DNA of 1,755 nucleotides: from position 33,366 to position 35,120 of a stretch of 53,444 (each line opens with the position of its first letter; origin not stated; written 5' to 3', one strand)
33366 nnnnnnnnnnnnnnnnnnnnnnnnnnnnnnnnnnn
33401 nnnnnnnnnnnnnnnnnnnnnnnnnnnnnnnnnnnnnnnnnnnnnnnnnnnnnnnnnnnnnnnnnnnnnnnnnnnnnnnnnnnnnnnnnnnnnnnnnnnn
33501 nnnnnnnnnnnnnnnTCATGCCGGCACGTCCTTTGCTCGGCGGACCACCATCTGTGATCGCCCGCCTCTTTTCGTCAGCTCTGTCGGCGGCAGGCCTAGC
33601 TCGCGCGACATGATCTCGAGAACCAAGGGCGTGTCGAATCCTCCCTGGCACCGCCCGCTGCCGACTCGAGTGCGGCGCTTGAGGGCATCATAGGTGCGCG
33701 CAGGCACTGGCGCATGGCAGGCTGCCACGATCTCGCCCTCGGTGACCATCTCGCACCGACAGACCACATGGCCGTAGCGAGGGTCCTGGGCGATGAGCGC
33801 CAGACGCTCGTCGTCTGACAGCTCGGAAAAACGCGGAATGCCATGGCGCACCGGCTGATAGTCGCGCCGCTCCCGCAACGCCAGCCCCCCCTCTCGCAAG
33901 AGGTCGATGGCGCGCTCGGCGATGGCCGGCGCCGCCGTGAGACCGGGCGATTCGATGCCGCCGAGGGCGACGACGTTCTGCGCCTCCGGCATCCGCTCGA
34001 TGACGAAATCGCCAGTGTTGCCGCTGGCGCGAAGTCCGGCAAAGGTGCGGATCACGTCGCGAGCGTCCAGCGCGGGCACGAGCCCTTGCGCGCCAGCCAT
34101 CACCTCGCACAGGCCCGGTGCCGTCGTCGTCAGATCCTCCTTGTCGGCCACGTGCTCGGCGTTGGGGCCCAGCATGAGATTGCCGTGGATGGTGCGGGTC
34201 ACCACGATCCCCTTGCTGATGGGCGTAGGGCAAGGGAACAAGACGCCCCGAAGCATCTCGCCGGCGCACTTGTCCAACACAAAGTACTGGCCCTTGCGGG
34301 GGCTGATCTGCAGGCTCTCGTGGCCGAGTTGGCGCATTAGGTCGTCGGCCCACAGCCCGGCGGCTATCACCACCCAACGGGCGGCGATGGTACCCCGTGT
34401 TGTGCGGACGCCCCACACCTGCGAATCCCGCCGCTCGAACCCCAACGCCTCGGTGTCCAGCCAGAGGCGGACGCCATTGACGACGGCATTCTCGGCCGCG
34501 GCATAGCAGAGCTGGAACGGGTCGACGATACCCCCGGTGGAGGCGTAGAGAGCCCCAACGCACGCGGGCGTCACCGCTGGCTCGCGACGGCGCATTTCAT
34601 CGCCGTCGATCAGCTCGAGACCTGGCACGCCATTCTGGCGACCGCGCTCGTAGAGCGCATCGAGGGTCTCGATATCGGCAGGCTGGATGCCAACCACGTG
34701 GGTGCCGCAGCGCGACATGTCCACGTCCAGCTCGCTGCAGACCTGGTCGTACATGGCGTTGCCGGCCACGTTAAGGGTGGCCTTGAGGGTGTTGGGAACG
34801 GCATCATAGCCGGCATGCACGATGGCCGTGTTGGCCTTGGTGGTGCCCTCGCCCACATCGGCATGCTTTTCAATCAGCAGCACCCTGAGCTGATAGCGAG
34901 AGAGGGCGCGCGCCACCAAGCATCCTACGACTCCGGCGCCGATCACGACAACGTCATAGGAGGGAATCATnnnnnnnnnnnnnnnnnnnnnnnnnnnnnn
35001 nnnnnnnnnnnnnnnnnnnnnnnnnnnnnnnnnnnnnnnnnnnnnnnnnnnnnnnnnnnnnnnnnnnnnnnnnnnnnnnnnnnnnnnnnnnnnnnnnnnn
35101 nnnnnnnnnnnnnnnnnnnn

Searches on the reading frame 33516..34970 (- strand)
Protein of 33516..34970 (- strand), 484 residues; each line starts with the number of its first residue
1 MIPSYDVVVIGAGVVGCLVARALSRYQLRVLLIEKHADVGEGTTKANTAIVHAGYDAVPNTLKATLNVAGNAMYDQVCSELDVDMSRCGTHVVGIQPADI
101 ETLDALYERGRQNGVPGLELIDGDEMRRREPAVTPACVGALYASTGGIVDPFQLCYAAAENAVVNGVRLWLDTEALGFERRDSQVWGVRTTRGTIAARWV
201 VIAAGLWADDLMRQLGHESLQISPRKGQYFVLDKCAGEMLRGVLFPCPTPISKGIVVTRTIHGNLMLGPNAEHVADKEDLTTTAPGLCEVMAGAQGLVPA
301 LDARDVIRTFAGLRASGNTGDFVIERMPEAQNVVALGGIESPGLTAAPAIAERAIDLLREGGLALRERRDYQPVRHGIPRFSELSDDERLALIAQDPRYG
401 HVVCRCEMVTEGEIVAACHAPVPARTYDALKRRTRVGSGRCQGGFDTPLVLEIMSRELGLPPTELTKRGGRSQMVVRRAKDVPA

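Call 58: search_protein_families(library=pfam, proteins=[window:33516-34970:-], max_evalue=0.00001)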
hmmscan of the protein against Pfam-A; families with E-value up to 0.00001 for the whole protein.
window:33516-34970:- (484 aa): 4 families
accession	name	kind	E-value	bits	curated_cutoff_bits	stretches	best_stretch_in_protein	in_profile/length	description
PF01266.30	DAO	-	6.9e-76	256.5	27.9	1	6-356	1-352/353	FAD dependent oxidoreductase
PF04324.20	Fer2_BFD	-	4.2e-09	37.1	26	1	402-443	1-39/50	BFD-like [2Fe-2S] binding domain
PF13450.12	NAD_binding_8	-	3.1e-07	31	21.9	1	9-40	1-32/68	NAD(P)-binding Rossmann-like domain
PF07992.20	Pyr_redox_2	-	5.6e-07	29.7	26.1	0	5-211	1-114/291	Pyridine nucleotide-disulphide oxidoreductase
